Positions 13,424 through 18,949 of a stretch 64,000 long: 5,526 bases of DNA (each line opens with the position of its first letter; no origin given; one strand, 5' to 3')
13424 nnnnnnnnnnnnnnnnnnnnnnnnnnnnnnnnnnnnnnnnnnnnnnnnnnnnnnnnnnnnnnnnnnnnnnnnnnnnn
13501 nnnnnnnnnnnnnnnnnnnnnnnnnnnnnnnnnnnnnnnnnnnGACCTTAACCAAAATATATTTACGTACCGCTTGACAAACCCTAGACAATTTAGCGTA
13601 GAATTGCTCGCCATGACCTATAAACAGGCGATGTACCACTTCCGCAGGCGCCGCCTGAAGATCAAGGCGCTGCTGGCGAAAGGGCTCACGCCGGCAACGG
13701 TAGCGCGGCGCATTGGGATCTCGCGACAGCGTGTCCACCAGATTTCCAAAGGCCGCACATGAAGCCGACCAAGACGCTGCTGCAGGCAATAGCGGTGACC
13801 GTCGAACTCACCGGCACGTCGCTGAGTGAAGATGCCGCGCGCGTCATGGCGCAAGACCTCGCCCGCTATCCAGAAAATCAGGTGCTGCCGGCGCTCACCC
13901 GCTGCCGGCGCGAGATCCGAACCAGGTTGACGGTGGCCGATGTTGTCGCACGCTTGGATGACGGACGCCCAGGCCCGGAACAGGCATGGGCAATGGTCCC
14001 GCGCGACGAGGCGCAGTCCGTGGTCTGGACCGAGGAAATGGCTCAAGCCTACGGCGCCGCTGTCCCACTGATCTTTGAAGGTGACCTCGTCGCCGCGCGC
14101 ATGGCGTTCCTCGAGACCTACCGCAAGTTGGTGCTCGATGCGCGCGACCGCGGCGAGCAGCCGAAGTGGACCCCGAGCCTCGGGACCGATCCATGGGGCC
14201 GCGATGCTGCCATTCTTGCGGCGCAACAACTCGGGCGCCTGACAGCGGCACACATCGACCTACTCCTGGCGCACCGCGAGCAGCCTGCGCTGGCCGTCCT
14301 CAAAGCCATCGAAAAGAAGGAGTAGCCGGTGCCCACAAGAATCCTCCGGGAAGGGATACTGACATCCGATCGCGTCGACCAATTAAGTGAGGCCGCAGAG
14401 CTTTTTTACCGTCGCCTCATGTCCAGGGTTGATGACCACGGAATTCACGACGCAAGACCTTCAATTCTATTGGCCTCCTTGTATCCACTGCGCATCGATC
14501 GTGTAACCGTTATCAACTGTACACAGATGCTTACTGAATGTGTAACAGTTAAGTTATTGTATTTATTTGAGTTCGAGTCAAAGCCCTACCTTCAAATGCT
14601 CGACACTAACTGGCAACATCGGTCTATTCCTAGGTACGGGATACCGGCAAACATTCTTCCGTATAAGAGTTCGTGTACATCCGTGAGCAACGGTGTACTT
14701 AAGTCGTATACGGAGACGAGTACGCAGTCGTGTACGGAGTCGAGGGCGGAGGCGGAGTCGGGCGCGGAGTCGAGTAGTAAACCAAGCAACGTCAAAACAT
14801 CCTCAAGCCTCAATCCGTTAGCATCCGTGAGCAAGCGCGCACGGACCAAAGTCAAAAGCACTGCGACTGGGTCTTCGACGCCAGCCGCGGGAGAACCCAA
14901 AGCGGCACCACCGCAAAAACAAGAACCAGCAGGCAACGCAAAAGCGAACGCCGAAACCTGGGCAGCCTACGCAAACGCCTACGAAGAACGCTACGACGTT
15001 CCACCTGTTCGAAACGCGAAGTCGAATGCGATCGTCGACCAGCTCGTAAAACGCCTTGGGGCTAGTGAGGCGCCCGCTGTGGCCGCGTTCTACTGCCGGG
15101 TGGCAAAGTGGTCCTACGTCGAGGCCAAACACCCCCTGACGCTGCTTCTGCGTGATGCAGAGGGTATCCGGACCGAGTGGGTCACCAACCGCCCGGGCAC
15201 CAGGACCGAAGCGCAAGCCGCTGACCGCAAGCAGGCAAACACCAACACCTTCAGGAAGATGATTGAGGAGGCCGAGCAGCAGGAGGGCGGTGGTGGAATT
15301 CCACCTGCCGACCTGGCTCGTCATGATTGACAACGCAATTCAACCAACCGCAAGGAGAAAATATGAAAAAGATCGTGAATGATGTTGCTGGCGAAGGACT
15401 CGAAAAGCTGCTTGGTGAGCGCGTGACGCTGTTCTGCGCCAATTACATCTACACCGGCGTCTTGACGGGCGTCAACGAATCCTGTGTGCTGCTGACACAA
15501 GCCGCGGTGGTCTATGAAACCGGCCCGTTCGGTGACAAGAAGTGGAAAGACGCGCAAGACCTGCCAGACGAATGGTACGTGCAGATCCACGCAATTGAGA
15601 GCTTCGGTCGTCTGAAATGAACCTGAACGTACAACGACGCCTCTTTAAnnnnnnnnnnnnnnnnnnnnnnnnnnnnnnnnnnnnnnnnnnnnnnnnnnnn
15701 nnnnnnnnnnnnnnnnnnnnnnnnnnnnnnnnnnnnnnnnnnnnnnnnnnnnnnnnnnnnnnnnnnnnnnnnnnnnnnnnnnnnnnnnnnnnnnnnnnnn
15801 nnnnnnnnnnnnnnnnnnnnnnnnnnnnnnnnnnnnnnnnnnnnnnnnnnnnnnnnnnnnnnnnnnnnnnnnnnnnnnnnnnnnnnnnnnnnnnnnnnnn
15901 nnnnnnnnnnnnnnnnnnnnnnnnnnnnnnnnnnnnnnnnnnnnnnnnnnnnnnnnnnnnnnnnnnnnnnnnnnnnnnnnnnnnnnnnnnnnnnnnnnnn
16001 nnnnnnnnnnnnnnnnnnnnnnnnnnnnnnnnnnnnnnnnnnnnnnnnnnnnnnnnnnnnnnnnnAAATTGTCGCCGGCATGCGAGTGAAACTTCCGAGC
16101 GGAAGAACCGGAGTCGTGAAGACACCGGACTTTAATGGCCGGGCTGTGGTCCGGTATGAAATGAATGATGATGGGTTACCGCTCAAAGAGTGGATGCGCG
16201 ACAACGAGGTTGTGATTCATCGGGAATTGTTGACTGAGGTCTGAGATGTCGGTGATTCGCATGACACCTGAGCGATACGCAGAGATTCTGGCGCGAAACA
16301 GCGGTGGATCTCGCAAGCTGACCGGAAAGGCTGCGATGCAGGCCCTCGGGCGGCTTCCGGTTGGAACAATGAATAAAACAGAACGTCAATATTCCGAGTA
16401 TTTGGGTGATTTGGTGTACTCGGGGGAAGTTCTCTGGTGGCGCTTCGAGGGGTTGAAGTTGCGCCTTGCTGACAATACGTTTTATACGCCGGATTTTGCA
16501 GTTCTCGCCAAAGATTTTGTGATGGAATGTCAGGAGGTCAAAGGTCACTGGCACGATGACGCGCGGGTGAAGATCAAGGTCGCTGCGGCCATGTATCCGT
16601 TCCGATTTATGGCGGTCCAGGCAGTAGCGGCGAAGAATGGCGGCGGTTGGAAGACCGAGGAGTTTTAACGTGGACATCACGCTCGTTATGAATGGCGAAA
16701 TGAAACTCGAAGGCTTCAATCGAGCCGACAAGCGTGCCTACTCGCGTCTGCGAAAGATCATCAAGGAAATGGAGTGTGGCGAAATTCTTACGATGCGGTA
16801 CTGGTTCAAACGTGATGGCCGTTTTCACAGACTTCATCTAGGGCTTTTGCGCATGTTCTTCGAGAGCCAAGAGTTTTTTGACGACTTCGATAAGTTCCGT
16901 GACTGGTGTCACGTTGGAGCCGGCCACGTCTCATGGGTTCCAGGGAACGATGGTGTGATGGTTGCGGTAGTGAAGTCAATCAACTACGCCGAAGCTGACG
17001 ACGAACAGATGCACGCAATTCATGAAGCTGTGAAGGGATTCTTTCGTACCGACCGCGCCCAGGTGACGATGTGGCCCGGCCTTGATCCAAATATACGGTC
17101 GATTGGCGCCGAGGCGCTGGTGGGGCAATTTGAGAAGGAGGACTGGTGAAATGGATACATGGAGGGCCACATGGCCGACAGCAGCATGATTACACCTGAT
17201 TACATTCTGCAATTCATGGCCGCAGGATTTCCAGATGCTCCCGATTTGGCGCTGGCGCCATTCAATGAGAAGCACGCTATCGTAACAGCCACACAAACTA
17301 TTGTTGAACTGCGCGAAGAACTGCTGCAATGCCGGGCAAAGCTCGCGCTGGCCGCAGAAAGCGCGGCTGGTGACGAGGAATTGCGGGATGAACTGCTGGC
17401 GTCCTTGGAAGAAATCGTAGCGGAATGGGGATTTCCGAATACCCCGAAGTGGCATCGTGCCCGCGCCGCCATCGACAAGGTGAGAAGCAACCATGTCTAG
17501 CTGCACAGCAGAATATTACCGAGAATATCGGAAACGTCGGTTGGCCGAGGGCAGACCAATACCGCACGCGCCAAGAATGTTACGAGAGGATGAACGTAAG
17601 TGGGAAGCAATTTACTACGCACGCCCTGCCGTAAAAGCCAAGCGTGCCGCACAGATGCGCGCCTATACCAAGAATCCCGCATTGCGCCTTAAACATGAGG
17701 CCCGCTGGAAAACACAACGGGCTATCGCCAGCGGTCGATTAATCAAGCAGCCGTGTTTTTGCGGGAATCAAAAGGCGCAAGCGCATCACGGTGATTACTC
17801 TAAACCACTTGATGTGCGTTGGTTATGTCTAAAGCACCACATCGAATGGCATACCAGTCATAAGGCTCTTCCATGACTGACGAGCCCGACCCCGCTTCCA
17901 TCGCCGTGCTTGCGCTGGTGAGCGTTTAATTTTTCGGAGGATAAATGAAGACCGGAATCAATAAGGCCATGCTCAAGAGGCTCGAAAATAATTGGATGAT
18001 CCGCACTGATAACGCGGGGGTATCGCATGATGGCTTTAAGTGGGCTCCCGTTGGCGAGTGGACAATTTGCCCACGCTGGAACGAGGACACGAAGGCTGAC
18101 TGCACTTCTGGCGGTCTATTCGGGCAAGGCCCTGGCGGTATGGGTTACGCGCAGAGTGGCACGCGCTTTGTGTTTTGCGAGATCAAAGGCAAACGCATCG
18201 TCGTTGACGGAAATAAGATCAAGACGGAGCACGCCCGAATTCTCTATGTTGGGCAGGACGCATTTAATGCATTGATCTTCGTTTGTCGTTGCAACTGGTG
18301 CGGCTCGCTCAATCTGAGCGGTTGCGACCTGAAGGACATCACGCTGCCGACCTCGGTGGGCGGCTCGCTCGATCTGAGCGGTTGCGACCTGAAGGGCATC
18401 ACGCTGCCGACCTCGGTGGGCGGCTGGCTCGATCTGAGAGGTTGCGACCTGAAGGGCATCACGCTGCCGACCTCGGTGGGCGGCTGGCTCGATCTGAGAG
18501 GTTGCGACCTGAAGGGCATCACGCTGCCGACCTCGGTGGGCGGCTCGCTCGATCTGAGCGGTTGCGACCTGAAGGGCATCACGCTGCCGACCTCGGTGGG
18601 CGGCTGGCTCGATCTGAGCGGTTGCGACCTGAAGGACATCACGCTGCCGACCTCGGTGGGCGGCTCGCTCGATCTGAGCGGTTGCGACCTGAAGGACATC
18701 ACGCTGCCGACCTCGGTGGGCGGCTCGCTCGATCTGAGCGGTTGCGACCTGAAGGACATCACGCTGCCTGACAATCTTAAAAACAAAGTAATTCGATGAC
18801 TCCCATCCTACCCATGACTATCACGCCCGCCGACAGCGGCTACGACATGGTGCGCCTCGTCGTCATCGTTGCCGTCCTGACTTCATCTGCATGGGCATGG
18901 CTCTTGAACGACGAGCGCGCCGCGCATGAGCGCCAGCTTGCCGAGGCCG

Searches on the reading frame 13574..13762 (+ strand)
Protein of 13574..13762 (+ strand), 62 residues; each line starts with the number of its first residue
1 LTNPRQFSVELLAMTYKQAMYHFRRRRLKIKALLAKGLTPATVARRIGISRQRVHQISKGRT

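Call 61: search_protein_families(library=pfam, proteins=[window:13574-13762:+], max_evalue=0.1)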
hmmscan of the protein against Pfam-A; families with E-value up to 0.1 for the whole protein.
window:13574-13762:+ (62 aa): 12 families
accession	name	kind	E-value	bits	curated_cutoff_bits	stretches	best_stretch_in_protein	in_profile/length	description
PF13384.12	HTH_23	-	4.9e-07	29.8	24.6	1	24-57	4-37/50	Homeodomain-like domain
PF13560.12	HTH_31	-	9.4e-05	23.1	27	1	26-62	12-39/64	Helix-turn-helix domain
PF01381.28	HTH_3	-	0.00043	20.7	23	1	31-61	3-33/55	Helix-turn-helix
PF04545.22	Sigma70_r4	-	0.00068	19.5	24.1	1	36-59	19-42/50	Sigma-70, region 4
PF12802.13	MarR_2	-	0.0044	17.6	27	1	36-57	17-40/61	MarR family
PF16509.11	KORA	-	0.0061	17.2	26.7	1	29-59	22-52/84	TrfB plasmid transcriptional repressor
PF13443.12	HTH_26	-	0.0078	16.9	22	1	33-61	6-34/63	Cro/C1-type HTH DNA-binding domain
PF02796.21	HTH_7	-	0.0096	16.5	23.8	1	29-54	13-38/45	Helix-turn-helix domain of resolvase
PF13551.12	HTH_29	-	0.018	15.5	28.1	1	27-55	1-30/64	Winged helix-turn helix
PF22655.1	SpoU_sub_bind_like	-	0.025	15.5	27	1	16-50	6-40/90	SpoU L30e-like domain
PF13412.12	HTH_24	-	0.064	13.3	21.9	1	37-57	17-37/48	Winged helix-turn-helix DNA-binding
PF12840.13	HTH_20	-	0.066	13.6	27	0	27-55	6-36/51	Helix-turn-helix domain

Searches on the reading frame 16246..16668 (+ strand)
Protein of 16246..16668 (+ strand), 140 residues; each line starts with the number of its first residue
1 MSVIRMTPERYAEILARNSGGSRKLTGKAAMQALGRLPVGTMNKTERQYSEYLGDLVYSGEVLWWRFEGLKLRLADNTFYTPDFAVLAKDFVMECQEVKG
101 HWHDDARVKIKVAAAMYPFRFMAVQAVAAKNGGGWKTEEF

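Call 16: search_protein_families(library=pfam, proteins=[window:16246-16668:+], max_evalue=0.01)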
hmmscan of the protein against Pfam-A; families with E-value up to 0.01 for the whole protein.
window:16246-16668:+ (140 aa): 1 family
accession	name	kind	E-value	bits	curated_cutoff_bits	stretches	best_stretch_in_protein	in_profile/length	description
PF06356.17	DUF1064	-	0.0075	17.1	24.7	0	77-118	61-102/117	Protein of unknown function (DUF1064)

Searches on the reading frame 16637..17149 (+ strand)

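Call 16: search_protein_families(library=pfam, proteins=[window:16637-17149:+], max_evalue=0.01)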
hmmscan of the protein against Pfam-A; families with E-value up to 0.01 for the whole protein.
window:16637-17149:+ (170 aa): 1 family
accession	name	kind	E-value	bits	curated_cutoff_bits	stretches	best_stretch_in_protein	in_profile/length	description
PF07105.16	DUF1367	-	7.1e-07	29.6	25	1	83-132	120-169/198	Protein of unknown function (DUF1367)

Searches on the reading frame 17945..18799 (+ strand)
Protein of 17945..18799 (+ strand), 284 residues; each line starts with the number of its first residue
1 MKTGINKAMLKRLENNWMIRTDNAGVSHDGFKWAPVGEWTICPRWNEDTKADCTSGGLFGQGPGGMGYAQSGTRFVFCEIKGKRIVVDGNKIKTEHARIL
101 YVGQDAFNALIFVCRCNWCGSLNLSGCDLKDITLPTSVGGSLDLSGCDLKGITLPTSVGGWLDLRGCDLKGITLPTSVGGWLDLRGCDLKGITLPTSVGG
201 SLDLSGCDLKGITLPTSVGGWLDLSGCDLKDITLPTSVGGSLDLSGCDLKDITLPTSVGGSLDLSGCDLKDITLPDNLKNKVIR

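Call 15: search_protein_families(library=pfam, proteins=[window:17945-18799:+], max_evalue=0.01)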
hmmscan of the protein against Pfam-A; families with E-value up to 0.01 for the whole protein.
window:17945-18799:+ (284 aa): 5 families
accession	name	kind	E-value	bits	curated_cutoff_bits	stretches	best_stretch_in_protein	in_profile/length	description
PF00560.39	LRR_1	-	1.7e-11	42.3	20.6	0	141-155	4-18/23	Leucine Rich Repeat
PF00805.28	Pentapeptide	-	1.9e-08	34.1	20.2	0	183-213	7-37/40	Pentapeptide repeats (8 copies)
PF13599.13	Pentapeptide_4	-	1e-05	26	38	0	224-276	18-70/78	Pentapeptide repeat region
PF13306.12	LRR_5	-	0.00011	22.5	27.7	0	187-279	11-113/127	BspA type Leucine rich repeat region (6 copies)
PF12799.13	LRR_4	-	0.0046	17.6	27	0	261-280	5-24/44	Leucine Rich repeats (2 copies)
